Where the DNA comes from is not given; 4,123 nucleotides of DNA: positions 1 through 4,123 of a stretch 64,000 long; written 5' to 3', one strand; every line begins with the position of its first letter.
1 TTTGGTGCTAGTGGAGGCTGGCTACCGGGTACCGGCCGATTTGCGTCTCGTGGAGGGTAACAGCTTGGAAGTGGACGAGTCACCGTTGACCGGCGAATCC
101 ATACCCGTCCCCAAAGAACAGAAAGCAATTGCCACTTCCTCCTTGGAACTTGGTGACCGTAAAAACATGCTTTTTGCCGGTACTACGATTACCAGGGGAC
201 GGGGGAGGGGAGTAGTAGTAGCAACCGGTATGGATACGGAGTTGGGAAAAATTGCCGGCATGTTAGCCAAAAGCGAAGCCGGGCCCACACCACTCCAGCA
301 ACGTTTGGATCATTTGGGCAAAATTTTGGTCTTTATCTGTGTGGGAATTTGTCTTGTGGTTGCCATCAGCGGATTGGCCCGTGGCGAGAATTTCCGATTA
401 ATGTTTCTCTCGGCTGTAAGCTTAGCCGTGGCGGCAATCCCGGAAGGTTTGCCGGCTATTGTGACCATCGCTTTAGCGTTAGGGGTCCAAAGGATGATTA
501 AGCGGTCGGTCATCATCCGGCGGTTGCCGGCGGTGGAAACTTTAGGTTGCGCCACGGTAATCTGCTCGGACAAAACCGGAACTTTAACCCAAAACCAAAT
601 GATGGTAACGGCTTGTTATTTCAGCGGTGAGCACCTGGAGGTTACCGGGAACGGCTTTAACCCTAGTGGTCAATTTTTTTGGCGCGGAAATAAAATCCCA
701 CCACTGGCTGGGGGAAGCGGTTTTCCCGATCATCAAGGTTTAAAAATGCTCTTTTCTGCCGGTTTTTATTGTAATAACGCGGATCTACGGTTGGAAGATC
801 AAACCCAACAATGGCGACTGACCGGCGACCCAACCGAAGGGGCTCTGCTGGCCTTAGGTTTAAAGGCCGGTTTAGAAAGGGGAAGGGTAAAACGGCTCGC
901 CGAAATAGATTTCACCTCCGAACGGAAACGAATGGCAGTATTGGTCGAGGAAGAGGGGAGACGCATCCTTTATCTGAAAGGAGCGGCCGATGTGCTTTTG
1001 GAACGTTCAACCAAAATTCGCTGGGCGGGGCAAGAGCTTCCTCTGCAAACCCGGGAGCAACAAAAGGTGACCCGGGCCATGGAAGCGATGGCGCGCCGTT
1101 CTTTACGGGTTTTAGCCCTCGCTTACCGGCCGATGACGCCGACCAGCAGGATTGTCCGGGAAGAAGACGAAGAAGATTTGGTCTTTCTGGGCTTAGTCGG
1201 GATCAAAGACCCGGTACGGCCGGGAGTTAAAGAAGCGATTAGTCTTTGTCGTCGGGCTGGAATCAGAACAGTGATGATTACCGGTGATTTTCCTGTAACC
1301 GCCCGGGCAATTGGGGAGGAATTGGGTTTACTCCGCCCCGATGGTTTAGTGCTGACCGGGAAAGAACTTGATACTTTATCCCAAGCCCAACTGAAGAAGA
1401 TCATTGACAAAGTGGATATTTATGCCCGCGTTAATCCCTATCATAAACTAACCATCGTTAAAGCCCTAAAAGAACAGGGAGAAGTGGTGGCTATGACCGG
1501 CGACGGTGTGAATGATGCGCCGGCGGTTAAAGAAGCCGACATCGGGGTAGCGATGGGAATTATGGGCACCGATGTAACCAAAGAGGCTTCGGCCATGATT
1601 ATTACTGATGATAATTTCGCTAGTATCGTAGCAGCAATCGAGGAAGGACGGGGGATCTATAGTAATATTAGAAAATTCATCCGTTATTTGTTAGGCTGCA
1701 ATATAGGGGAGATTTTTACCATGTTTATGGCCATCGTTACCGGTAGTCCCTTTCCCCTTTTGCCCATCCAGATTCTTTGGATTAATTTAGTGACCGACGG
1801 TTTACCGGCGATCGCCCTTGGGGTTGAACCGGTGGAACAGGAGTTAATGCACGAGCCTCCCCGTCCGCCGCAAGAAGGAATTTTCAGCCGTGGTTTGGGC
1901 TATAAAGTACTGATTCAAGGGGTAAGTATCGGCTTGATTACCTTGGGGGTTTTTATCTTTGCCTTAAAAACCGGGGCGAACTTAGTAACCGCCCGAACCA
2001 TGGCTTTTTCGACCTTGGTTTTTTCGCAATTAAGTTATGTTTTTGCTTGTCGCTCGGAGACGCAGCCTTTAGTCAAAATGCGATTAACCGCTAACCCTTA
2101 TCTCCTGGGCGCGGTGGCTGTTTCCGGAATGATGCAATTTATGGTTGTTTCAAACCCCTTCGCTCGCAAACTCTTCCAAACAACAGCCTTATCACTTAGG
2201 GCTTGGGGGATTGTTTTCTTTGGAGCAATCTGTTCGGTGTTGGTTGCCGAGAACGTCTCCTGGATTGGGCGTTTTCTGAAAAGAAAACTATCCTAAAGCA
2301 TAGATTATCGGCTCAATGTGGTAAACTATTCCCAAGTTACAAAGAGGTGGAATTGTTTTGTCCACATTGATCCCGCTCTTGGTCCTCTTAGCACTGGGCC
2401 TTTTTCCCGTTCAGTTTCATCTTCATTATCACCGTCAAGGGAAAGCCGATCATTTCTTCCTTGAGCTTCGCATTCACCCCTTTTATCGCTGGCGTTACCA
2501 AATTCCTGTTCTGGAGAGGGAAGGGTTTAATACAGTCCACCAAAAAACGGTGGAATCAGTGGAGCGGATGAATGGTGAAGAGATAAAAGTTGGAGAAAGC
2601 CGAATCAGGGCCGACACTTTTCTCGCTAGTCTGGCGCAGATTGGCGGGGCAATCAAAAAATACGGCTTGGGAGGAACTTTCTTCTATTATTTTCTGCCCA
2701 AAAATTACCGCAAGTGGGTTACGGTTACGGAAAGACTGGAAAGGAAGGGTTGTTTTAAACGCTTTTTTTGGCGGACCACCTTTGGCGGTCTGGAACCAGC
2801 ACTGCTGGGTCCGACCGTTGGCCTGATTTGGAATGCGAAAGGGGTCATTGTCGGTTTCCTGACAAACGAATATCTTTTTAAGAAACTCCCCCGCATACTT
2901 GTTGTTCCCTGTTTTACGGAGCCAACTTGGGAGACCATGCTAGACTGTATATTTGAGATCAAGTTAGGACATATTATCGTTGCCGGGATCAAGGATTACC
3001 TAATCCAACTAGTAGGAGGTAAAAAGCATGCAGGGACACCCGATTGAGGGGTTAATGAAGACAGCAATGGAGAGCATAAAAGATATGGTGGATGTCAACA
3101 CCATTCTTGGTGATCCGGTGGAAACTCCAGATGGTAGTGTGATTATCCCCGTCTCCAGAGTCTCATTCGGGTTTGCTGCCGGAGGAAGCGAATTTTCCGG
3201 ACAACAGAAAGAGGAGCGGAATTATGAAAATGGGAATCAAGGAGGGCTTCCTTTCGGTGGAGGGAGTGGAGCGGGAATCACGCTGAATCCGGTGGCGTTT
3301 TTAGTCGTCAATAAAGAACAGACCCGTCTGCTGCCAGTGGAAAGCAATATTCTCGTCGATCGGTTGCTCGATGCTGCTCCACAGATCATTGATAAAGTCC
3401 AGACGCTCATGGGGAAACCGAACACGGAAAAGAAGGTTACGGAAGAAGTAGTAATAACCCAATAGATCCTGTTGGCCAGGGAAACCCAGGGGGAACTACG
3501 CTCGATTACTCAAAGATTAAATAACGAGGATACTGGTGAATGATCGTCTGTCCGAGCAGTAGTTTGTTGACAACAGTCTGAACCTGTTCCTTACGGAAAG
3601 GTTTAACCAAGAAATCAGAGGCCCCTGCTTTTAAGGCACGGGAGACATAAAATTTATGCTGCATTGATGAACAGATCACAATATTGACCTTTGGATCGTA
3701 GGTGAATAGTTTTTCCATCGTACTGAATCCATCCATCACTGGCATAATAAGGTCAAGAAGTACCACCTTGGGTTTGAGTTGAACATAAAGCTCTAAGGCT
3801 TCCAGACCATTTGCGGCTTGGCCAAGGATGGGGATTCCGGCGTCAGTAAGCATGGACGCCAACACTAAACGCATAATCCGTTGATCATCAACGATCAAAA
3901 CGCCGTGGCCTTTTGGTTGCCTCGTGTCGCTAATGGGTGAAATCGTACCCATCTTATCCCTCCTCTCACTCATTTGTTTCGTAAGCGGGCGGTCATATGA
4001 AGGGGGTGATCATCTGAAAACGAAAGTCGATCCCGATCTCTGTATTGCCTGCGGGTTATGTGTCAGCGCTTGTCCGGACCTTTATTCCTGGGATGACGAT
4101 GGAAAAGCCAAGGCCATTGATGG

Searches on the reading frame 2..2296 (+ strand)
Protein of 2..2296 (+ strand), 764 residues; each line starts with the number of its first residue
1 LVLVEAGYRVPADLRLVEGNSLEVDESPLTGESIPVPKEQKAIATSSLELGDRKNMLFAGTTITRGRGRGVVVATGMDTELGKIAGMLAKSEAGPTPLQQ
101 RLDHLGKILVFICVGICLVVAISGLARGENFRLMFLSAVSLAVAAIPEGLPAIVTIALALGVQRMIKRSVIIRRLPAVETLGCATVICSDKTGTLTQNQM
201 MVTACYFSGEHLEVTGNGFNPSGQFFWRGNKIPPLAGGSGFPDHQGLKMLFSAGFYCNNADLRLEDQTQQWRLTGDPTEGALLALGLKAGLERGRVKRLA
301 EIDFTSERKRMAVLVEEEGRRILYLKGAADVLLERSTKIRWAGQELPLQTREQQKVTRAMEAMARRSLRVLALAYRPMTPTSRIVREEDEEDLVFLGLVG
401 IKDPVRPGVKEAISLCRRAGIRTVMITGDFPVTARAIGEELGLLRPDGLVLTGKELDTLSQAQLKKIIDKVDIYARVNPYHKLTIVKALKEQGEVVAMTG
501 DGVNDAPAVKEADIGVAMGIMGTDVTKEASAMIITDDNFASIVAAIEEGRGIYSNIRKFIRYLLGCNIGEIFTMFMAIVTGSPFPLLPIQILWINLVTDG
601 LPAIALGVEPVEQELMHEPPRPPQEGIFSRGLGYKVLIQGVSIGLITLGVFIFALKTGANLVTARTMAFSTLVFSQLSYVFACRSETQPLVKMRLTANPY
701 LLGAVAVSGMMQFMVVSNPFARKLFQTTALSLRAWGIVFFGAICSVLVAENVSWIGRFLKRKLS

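Call 46: search_protein_families(library=pfam, proteins=[window:2-2296:+], max_evalue=0.00001)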
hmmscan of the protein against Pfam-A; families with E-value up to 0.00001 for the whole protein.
window:2-2296:+ (764 aa): 5 families
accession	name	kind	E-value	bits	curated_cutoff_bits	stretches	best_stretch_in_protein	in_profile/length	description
PF00689.26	Cation_ATPase_C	-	4.1e-54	183.5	27.3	1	583-754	1-174/175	Cation transporting ATPase, C-terminus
PF00122.25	E1-E2_ATPase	-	6.2e-49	166.4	28.1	1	1-167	28-180/181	E1-E2 ATPase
PF00702.32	Hydrolase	-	2.5e-20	74.1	26.4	1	394-513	86-191/191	haloacid dehalogenase-like hydrolase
PF13246.12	Cation_ATPase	-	1.6e-18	67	21.7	1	256-339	2-91/91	Cation transport ATPase (P-type)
PF12710.13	HAD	-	6.4e-06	27.2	27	0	386-508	66-187/189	haloacid dehalogenase-like hydrolase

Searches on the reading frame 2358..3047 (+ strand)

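Call 46: search_protein_families(library=pfam, proteins=[window:2358-3047:+], max_evalue=0.00001)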
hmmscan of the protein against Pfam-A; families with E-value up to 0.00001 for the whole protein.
window:2358-3047:+ (229 aa): 1 family
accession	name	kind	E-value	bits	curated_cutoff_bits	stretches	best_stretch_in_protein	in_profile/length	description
PF11167.13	DUF2953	-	4.4e-06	27.1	22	1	140-192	1-52/53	Protein of unknown function (DUF2953)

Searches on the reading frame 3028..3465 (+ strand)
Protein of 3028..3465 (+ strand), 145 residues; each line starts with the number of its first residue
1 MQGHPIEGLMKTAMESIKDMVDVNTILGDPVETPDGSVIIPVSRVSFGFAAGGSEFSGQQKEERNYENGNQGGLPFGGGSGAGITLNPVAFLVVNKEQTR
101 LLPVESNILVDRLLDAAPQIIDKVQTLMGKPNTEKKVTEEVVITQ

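Call 46: search_protein_families(library=pfam, proteins=[window:3028-3465:+], max_evalue=0.00001)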
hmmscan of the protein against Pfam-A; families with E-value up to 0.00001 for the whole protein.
window:3028-3465:+ (145 aa): 1 family
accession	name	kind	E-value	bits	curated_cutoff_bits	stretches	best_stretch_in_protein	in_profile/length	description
PF09579.15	Spore_YtfJ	-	5.8e-31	107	25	1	31-122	1-81/81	Sporulation protein YtfJ (Spore_YtfJ)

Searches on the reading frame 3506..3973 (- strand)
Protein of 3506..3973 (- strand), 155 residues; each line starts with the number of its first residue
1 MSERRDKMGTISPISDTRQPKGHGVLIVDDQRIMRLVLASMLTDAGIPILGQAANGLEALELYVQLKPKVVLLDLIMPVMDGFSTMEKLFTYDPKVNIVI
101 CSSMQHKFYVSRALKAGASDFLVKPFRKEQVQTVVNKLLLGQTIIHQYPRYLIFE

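Call 46: search_protein_families(library=pfam, proteins=[window:3506-3973:-], max_evalue=0.00001)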
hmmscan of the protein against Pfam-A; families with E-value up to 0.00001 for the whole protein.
window:3506-3973:- (155 aa): 1 family
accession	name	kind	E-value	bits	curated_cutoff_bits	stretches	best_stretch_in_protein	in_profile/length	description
PF00072.30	Response_reg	-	3e-27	95.4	30.2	1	25-135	1-110/111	Response regulator receiver domain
